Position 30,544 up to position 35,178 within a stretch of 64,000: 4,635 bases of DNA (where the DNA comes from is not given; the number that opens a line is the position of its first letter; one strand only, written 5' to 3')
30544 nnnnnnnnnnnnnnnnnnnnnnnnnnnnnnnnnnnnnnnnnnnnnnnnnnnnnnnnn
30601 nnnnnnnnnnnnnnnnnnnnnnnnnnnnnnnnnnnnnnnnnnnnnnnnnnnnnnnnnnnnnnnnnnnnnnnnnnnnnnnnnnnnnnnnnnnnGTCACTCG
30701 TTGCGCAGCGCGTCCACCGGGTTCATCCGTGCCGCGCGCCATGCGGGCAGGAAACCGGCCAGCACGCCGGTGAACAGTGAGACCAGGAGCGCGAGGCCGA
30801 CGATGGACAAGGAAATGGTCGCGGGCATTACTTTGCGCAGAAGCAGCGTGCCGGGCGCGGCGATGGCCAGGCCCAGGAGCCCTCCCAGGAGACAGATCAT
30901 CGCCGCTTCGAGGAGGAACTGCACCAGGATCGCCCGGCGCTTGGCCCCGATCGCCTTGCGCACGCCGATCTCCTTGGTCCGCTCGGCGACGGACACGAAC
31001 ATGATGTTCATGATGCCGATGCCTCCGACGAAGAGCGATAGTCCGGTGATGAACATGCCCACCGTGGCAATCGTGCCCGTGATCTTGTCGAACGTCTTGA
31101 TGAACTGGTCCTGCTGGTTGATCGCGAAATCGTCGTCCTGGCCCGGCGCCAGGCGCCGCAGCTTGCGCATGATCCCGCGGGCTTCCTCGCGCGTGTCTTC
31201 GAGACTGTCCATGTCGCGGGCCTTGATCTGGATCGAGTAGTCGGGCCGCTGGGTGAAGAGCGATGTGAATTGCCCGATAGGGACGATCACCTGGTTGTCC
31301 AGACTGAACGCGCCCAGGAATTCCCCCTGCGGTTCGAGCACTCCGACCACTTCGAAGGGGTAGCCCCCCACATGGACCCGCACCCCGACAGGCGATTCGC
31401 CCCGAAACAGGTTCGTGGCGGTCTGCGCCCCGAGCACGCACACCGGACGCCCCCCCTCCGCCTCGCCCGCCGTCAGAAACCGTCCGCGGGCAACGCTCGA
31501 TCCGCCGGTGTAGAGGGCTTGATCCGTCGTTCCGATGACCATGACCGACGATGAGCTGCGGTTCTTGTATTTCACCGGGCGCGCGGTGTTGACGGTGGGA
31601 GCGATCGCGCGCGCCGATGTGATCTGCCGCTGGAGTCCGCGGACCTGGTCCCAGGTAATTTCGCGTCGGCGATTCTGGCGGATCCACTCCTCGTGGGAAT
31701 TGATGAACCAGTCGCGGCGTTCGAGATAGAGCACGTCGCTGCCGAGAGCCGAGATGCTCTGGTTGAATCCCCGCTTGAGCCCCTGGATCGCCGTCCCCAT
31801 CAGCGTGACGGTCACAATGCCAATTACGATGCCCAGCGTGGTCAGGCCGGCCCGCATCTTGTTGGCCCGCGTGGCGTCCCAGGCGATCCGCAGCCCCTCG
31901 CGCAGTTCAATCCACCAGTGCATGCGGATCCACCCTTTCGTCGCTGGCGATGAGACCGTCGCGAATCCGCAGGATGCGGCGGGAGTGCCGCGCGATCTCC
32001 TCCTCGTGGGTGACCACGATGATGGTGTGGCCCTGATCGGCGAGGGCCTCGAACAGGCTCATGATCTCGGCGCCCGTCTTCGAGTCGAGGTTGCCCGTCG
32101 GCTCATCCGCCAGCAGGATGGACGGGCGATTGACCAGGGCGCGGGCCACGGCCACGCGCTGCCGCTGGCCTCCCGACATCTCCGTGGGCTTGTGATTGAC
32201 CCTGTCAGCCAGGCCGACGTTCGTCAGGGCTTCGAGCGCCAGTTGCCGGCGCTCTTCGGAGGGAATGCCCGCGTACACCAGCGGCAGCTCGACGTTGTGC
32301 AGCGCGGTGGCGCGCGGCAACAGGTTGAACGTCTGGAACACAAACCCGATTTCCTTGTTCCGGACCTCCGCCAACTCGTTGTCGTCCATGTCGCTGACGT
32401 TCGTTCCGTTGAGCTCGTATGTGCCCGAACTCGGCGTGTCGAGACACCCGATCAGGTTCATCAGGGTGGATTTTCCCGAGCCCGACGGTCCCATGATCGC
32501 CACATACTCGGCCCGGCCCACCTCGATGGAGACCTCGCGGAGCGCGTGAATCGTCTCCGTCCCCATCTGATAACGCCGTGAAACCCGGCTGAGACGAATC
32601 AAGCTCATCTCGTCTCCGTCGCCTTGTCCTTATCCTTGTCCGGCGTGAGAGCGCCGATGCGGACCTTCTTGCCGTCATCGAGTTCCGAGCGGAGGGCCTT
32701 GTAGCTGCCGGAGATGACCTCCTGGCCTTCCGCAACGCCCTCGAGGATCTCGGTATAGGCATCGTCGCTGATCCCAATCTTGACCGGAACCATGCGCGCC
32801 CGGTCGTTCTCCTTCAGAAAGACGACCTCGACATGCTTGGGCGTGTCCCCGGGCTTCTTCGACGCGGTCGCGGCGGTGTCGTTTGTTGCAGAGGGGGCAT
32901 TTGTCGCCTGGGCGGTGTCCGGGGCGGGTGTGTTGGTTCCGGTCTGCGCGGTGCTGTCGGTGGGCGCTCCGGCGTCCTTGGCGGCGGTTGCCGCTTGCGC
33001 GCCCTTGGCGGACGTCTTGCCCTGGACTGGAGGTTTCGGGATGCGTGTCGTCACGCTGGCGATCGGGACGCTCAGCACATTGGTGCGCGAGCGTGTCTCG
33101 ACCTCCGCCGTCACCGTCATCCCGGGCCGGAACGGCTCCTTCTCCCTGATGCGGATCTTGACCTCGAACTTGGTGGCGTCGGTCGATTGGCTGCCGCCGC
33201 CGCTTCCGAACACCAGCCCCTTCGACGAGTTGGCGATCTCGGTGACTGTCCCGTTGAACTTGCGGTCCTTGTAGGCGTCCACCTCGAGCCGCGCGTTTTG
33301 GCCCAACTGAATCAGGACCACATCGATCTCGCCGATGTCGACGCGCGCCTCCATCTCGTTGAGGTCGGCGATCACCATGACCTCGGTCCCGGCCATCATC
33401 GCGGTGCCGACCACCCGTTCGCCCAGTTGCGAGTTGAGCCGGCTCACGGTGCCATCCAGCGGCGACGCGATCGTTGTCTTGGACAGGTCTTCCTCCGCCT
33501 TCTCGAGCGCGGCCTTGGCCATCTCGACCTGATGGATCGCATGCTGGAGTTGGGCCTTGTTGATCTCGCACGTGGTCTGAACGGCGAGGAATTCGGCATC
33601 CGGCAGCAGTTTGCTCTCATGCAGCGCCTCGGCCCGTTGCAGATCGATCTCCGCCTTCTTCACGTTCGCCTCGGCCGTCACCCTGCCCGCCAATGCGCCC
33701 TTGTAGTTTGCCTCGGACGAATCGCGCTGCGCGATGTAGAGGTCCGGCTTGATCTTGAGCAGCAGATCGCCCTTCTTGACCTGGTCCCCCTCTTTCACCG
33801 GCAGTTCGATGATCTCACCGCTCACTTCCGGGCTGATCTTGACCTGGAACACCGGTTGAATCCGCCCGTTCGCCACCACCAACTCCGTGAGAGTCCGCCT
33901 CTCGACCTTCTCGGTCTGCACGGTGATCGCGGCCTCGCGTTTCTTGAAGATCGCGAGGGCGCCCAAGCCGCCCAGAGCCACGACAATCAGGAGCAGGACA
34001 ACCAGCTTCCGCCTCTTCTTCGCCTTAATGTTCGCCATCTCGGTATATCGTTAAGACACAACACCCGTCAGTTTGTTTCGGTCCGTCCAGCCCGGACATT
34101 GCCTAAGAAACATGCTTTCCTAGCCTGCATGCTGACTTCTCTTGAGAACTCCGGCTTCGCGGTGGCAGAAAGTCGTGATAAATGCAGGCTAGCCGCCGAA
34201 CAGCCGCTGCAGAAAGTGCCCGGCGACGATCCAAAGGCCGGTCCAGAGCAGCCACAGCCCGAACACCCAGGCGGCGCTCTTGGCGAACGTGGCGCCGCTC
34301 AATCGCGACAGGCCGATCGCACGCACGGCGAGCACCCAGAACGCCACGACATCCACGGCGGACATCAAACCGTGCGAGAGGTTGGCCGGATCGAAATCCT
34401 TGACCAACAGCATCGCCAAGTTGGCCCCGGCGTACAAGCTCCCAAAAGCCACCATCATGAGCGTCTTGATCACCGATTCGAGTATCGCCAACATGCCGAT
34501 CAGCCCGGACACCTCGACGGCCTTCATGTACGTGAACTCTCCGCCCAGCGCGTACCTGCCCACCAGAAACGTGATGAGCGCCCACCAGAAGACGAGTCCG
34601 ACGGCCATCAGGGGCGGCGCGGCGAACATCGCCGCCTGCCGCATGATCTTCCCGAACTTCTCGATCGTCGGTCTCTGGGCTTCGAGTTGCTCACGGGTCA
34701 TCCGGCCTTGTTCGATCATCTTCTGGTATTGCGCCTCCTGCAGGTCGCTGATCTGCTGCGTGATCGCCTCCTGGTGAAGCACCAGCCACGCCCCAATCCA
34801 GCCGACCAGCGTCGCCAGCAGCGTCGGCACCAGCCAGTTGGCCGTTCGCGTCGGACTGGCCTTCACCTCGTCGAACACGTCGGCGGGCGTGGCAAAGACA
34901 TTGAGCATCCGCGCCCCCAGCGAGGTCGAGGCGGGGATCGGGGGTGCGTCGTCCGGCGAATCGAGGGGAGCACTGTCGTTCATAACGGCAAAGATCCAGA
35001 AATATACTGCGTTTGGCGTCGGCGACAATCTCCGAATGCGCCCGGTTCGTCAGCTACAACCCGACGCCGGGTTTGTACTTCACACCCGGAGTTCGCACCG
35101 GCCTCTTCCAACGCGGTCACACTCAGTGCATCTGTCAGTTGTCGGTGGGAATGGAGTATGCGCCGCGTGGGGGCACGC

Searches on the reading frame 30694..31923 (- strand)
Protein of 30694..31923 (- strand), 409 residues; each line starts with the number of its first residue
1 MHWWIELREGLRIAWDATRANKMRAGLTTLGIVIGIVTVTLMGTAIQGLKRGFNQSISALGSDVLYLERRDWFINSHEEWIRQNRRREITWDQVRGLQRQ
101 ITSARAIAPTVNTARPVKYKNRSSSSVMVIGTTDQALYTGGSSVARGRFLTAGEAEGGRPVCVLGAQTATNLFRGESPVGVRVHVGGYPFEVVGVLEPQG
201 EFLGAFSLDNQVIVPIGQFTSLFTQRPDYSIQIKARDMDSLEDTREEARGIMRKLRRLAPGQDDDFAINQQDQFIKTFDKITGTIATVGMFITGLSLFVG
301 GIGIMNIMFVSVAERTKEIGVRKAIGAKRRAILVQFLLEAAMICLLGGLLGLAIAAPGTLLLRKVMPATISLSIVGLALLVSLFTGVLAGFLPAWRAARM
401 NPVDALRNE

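Call 18: search_protein_families(library=pfam, proteins=[window:30694-31923:-], max_evalue=0.01)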
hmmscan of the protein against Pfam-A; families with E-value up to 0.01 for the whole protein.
window:30694-31923:- (409 aa): 2 families
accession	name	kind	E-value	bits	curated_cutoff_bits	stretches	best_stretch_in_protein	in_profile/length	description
PF12704.14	MacB_PCD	-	8.2e-40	137.7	27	1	26-249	2-205/207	MacB-like periplasmic core domain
PF02687.27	FtsX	-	3.1e-20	72.9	25.5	1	290-402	1-120/120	FtsX-like permease C-terminal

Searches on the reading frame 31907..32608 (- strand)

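Call 18: search_protein_families(library=pfam, proteins=[window:31907-32608:-], max_evalue=0.01)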
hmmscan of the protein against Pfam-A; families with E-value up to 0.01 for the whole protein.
window:31907-32608:- (233 aa): 9 families
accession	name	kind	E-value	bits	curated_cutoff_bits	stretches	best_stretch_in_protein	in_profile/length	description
PF00005.33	ABC_tran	-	1.1e-33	117.2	25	1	23-171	1-136/137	ABC transporter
PF02463.25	SMC_N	-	9.4e-08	32.2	40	1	63-216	110-212/220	RecF/RecN/SMC N terminal domain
PF13304.12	AAA_21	-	4.2e-07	30.8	27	0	141-203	235-300/304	AAA domain, putative AbiEii toxin, Type IV TA system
PF13555.12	AAA_29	-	9.8e-05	22.5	27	1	25-53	14-42/61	P-loop containing region of AAA domain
PF13191.12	AAA_16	-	0.0019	19.1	32.6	1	28-53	19-44/167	AAA ATPase domain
PF03193.22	RsgA_GTPase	-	0.0034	17.7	30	1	25-53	99-126/174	RsgA GTPase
PF20703.3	nSTAND1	-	0.005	17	27.1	0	24-51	24-51/379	Novel STAND NTPase 1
PF03308.22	MeaB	-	0.0066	15.9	23.1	0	17-55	17-55/273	Methylmalonyl Co-A mutase-associated GTPase MeaB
PF13238.12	AAA_18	-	0.0068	17.3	29.4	0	36-78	1-35/128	AAA domain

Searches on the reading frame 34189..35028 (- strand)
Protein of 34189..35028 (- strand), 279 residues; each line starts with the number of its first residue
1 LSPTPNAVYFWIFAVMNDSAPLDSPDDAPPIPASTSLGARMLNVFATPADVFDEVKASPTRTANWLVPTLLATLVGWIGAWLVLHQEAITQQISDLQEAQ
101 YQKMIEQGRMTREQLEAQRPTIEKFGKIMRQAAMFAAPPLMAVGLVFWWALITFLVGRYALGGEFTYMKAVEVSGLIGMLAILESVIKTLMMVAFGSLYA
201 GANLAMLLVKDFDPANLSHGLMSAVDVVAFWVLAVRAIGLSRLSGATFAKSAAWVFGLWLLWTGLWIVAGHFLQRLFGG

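Call 7: search_protein_families(library=pfam, proteins=[window:34189-35028:-])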
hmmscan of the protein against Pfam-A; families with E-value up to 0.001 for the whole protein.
window:34189-35028:- (279 aa): 0 families

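Call 14: find_related_loci(query=window:34189-35028:-, collection=genome_contigs, flank=10000)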
Query window:34189-35028:- (279 aa) in genome_contigs; peptide patterns used: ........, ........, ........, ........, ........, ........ (x = any residue, [..] = any of these).
90 stretches matched a pattern; 5 encode a relative of the query (tblastn E <= 1e-3); 5 distinct loci.
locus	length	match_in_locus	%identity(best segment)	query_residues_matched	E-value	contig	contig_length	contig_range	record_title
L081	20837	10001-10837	95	1-279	5e-176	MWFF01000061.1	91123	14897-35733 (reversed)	MAG: Verrucomicrobia bacterium ADurb.Bin006 BWX48_contig000061, whole genome shotgun sequence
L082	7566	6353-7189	91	1-279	4e-168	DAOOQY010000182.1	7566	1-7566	MAG TPA_asm: Verrucomicrobiota bacterium isolate AMR_MDS_2559 NODE_11982_length_7566_cov_6.225802, whole genome shotgun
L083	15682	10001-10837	87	1-279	2e-163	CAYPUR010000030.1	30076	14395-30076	MAG TPA_asm: uncultured Verrucomicrobiota bacterium isolate SRP263991_co1_516 genome assembly, contig: NODE_1876_length_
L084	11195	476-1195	51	39-279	5e-75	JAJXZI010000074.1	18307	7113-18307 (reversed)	MAG: bacterium isolate BP7.bin46 NODE_4503_length_18307_cov_1.454510, whole genome shotgun sequence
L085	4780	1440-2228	49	15-278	2e-74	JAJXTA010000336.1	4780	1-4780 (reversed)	MAG: bacterium isolate BP4.bin29 NODE_28431_length_4780_cov_1.327101, whole genome shotgun sequence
